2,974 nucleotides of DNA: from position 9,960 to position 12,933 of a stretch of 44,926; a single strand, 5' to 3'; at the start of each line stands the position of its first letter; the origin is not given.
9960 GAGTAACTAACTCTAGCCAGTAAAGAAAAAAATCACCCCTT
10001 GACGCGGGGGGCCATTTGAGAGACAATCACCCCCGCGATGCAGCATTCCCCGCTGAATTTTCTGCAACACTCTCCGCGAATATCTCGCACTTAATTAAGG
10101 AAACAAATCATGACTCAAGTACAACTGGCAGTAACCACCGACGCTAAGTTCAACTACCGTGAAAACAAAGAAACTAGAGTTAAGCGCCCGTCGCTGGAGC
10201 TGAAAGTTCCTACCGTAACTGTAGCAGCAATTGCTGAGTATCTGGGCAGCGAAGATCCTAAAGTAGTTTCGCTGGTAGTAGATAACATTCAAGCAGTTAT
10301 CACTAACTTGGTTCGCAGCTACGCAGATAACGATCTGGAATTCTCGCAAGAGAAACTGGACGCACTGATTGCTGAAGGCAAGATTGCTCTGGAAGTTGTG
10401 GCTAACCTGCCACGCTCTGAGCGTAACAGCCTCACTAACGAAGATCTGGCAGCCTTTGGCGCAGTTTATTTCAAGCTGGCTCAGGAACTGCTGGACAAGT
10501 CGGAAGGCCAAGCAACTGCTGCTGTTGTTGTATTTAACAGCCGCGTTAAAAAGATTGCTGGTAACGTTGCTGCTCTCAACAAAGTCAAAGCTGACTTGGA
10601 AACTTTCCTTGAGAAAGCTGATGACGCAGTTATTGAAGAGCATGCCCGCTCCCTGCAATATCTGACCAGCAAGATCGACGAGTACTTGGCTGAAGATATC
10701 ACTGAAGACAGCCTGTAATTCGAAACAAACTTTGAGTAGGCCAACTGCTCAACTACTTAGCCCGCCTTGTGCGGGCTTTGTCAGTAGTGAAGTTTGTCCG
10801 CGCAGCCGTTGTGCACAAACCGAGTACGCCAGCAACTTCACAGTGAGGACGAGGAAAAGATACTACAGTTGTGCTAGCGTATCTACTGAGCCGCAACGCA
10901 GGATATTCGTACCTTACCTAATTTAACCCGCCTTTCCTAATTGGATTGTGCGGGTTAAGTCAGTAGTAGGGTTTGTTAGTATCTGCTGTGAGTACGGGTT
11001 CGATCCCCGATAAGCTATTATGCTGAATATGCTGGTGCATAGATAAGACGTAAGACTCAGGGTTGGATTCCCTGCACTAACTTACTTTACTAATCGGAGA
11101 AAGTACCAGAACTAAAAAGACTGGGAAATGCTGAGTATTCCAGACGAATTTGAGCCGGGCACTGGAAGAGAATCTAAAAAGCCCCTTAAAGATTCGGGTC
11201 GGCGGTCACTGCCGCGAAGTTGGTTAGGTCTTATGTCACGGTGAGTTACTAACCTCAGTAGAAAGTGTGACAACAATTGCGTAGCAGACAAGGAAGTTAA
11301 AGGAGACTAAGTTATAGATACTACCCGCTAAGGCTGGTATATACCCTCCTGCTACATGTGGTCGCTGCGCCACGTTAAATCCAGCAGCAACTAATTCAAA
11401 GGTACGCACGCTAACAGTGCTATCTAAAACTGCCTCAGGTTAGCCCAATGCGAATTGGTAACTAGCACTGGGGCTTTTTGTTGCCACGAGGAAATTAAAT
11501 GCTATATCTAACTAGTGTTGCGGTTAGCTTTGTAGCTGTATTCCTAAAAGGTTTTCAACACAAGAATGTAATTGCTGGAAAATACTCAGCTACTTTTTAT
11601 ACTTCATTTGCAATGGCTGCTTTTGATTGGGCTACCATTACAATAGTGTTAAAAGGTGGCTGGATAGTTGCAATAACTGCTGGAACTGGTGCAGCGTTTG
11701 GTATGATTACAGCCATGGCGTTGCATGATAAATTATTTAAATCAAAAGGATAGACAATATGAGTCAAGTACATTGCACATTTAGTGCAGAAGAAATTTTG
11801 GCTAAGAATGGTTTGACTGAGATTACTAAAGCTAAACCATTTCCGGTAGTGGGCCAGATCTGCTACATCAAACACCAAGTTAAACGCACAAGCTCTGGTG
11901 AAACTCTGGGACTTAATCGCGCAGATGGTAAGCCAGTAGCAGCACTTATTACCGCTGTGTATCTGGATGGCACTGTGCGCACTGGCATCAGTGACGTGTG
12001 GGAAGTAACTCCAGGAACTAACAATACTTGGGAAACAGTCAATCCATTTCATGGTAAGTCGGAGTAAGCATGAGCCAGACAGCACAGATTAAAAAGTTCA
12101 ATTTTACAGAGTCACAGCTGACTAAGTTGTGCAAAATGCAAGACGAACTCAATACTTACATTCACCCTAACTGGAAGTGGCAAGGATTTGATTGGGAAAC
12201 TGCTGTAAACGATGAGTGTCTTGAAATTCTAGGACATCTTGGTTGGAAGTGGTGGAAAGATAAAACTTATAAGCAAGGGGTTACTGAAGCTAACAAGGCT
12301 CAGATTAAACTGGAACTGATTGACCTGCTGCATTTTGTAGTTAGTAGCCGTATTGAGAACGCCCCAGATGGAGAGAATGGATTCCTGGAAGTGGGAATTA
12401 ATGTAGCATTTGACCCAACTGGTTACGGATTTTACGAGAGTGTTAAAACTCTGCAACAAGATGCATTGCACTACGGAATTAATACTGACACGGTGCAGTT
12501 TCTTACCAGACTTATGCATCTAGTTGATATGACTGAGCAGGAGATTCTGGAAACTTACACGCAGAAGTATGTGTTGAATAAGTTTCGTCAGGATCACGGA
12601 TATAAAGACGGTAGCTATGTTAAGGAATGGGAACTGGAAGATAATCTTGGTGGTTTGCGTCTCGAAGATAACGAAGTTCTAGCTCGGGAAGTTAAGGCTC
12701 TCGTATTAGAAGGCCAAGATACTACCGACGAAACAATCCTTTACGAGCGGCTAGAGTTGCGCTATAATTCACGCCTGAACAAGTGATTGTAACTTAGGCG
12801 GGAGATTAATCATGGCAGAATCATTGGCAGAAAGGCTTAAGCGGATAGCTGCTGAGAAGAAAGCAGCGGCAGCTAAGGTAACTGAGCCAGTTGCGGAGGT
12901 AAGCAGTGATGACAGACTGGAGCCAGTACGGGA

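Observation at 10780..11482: About 770-bp ORF-free, hairpin-dense region: candidate large phage ncRNA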

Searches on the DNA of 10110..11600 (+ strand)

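Call 5: search_rna_families(source=window, start=10600, end=11600, threshold=evalue, max_evalue=10, show_alignments=4)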
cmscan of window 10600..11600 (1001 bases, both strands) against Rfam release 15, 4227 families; matches with E-value up to 10: 4.
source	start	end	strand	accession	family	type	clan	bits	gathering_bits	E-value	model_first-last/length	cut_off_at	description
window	10758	10782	-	RF01356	CRISPR-DR28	Gene; CRISPR;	-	21.9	35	0.38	1-24/24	no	CRISPR RNA direct repeat element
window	10734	10779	+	RF01116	Yfr1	Gene; sRNA;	-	19.2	38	0.41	1-59/59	no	Cyanobacterial functional RNA 1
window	11031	11081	+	RF01684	mascRNA-menRNA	Gene;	-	15.1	42.5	6.5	1-56/56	no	MALAT1-associated small cytoplasmic RNA/MEN beta RNA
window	11182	11230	-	RF01933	bxd_5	Gene; lncRNA;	-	12.8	50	3.2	1-57/57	no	Bithoraxoid conserved region 5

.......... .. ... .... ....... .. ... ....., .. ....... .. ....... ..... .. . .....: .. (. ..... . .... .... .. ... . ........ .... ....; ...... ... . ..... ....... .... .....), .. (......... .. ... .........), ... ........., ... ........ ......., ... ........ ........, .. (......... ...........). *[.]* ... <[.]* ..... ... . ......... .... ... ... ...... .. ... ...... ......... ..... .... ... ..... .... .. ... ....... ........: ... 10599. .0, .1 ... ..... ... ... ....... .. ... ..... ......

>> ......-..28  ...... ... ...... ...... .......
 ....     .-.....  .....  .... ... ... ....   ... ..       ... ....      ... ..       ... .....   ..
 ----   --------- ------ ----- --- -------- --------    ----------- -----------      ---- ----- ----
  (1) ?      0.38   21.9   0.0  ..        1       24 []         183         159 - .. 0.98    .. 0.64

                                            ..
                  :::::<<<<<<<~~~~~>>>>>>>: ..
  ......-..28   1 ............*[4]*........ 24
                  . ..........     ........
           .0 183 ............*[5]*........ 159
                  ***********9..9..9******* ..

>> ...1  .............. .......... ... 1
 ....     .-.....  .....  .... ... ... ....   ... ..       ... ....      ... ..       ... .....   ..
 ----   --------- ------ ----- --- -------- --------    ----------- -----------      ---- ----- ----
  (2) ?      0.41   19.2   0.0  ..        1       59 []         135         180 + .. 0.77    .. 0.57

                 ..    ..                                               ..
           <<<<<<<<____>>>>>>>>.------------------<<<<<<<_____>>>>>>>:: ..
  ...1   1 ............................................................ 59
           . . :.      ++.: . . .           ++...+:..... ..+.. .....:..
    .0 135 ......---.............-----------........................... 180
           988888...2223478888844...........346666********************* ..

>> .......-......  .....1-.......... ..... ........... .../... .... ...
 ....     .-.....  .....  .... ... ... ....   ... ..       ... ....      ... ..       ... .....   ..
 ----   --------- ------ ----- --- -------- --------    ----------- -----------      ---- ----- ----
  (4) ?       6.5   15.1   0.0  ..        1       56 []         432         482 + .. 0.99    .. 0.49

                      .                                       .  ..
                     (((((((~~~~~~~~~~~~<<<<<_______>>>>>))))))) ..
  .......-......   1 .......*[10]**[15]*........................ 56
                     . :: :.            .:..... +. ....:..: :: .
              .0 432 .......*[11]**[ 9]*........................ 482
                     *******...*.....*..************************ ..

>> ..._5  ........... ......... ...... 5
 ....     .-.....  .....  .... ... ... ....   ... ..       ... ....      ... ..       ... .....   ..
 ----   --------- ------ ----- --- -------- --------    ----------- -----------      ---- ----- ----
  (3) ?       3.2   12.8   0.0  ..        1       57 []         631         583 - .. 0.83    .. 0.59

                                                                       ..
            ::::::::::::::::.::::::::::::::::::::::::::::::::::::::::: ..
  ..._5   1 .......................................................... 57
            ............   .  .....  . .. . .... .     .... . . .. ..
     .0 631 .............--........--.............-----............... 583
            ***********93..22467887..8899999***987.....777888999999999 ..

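Call 6: search_dna_similar(query=window:10700-11520:+, collection=phages, mode=distant, max_rows=30)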
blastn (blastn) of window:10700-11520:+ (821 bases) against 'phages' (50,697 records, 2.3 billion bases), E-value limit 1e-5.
No match.

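Call 38: search_rna_families(sources=[L001, L002, L008, L009, L010, L011, L014, L016, L017, L018, L019, L021], threshold=gathering)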
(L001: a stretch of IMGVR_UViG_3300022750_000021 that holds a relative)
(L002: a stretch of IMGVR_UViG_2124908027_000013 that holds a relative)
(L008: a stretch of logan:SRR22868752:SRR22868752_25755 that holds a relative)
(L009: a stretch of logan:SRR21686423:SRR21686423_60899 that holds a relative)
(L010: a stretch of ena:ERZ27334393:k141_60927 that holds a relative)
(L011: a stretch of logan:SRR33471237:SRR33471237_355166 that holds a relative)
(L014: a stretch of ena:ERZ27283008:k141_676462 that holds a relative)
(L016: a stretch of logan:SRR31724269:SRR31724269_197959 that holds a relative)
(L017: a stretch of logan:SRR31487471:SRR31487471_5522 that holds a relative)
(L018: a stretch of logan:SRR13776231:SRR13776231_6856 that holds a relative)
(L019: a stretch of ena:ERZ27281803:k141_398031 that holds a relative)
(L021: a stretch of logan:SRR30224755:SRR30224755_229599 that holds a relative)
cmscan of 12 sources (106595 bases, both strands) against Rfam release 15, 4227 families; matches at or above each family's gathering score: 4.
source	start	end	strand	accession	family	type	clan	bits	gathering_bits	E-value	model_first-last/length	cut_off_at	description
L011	5079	5151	+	RF00005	tRNA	Gene; tRNA;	CL00001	71.5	29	2e-13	1-71/71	no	tRNA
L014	4856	4929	+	RF00005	tRNA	Gene; tRNA;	CL00001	69.1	29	9.2e-13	1-71/71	no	tRNA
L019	2259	2330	+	RF00005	tRNA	Gene; tRNA;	CL00001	68.3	29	1.5e-12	1-71/71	no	tRNA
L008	4998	5099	+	RF00005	tRNA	Gene; tRNA;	CL00001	46.4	29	1.6e-06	1-71/71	no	tRNA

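Call 90: search_rna_families(source=L025, start=3060, end=3730, threshold=evalue, max_evalue=5, show_alignments=2)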
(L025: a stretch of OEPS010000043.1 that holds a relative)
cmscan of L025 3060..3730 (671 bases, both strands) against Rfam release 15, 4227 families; matches with E-value up to 5: 6.
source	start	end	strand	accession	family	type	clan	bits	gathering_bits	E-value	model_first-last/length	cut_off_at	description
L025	3618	3669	+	RF02399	NsiR1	Gene; sRNA;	-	26.1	39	0.0063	1-60/60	no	Nitrogen stress-induced RNA 1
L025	3078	3164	-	RF02362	Yfr10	Gene; sRNA;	-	22.6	43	0.7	1-78/78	no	Cyanobacterial functional RNA 10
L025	3079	3145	-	RF00818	mir-318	Gene; miRNA;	CL00084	21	70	0.2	1-69/69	no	mir-318 microRNA precursor family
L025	3064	3142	+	RF02362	Yfr10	Gene; sRNA;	-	19.5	43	3.1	1-78/78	no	Cyanobacterial functional RNA 10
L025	3074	3148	+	RF04064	MIR5267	Gene; miRNA;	-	18.7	87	2.6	1-81/81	no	MIR5267 microRNA precursor family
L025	3102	3215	+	RF00487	IRES_Cx43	Cis-reg; IRES;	-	14.9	70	0.61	22-143/204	no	Connexin-43 internal ribosome entry site (IRES)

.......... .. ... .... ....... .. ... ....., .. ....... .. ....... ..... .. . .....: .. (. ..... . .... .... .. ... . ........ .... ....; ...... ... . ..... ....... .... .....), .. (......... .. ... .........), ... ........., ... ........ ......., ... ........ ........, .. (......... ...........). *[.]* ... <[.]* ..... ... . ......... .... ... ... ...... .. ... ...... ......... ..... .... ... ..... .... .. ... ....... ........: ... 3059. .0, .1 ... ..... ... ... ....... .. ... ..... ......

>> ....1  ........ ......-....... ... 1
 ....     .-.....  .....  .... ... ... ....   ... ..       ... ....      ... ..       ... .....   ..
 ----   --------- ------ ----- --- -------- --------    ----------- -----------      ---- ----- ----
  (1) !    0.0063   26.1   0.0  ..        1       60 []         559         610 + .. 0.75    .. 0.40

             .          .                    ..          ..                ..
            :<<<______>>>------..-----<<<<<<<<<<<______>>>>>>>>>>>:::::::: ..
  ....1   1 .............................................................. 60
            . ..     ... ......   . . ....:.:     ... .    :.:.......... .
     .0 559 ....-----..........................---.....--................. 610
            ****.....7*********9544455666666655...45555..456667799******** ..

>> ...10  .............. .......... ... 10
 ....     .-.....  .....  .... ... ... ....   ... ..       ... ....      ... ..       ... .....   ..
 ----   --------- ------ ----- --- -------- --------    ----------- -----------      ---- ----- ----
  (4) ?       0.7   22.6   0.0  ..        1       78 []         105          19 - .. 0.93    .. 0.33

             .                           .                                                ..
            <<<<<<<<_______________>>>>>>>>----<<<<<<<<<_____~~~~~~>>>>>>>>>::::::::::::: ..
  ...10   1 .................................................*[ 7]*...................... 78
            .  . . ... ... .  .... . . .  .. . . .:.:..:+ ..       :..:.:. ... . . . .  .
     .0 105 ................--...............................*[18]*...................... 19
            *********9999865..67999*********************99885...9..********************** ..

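Call 91: search_rna_families(source=L019, start=1600, end=2535, threshold=evalue, max_evalue=5, show_alignments=0)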
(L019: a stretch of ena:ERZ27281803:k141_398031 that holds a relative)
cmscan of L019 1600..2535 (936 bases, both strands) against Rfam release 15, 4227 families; matches with E-value up to 5: 1.
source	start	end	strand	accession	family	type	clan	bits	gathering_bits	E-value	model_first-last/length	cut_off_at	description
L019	2259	2330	+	RF00005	tRNA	Gene; tRNA;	CL00001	68.3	29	1.3e-14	1-71/71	no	tRNA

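Call 109: build_rna_model(alignment_id=A6, structure=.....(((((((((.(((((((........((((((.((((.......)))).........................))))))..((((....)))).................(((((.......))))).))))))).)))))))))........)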
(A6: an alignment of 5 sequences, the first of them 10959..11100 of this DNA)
Model R1 built from alignment A6 (5 sequences, 157 columns); structure: as given.
model positions 155; base pairs 35; branch points 2; effective number of sequences 1.31; information 0.589 bits per position. Calibrated on 0.2 Mb of random sequence (short: E-values are rough).
structure used (alignment columns):
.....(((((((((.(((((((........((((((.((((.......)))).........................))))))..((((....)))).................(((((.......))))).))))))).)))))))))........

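Call 110: search_with_rna_model(model_id=R1, sources=[window, L001, L002, L008, L009, L010, L011, L014, L015, L016, L017, L018, L019, L021, L023, L025, L029, L030, L032, L033, L031], max_evalue=10)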
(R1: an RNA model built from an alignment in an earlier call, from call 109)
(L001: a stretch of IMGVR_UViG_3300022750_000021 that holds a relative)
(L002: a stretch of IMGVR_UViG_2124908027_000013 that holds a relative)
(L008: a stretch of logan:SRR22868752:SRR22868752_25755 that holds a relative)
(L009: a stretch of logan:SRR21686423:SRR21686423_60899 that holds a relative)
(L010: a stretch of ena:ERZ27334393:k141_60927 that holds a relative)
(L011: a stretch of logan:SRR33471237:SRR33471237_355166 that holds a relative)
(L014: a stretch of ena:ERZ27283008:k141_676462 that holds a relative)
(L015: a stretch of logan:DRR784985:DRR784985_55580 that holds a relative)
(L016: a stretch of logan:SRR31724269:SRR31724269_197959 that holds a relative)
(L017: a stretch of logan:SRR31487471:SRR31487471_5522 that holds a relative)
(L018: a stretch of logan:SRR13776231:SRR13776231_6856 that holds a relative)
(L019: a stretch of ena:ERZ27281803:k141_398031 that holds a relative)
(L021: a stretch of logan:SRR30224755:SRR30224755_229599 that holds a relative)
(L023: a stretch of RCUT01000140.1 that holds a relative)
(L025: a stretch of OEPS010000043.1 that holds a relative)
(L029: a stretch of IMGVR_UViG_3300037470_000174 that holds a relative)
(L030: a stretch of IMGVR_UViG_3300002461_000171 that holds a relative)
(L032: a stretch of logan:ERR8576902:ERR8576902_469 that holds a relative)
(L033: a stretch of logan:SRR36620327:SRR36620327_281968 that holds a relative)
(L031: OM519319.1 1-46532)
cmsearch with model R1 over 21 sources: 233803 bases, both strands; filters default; matches with E-value up to 10: 14.
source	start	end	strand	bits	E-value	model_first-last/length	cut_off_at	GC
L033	1337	1491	+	179.9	1.2e-46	1-155/155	no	0.41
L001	6682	6836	+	179.8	1.2e-46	1-155/155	no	0.43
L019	1739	1893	+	174.7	3e-45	1-155/155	no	0.45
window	10959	11099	+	145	3.7e-37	1-155/155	no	0.44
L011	4717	4863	+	130.6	3e-33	1-155/155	no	0.45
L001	6680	6834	-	18.7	0.0095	1-155/155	no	0.43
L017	4726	4768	+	16.3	0.043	1-155/155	no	0.44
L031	18793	18831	-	13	0.36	1-155/155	no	0.51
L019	2304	2322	+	10.8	1.4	112-130/155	no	0.42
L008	5059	5091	+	10.5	1.7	98-130/155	no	0.42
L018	4701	4827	+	10.4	1.7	1-155/155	no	0.46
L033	1335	1489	-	9.6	2.9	1-155/155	no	0.4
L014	4726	4797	+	9.6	3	1-155/155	no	0.5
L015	2831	2872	+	9.5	3.1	1-155/155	no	0.55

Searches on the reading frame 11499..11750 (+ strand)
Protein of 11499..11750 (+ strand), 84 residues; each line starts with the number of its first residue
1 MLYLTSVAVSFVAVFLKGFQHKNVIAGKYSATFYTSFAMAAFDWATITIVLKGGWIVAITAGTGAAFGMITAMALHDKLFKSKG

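Call 9: search_protein_families(library=phrogs, proteins=[window:11499-11750:+])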
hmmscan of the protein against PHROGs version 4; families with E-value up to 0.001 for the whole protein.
window:11499-11750:+ (84 aa): 2 families
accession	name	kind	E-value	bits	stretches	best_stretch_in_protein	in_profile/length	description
phrog_7045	-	lysis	9.4e-11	42.8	1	4-79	8-86/94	holin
phrog_30210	-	unknown function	4.2e-09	37.3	1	3-83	16-101/135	-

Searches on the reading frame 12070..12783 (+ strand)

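Call 9: search_protein_families(library=phrogs, proteins=[window:12070-12783:+])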
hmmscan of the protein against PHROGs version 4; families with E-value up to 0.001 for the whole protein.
window:12070-12783:+ (238 aa): 2 families
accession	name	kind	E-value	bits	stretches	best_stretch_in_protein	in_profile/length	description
phrog_173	-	DNA, RNA and nucleotide metabolism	7.2e-17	62.9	1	13-185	28-195/196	nucleoside triphosphate pyrophosphohydrolase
phrog_18650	-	DNA, RNA and nucleotide metabolism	1.1e-05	26.6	0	44-92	51-93/195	dUTPase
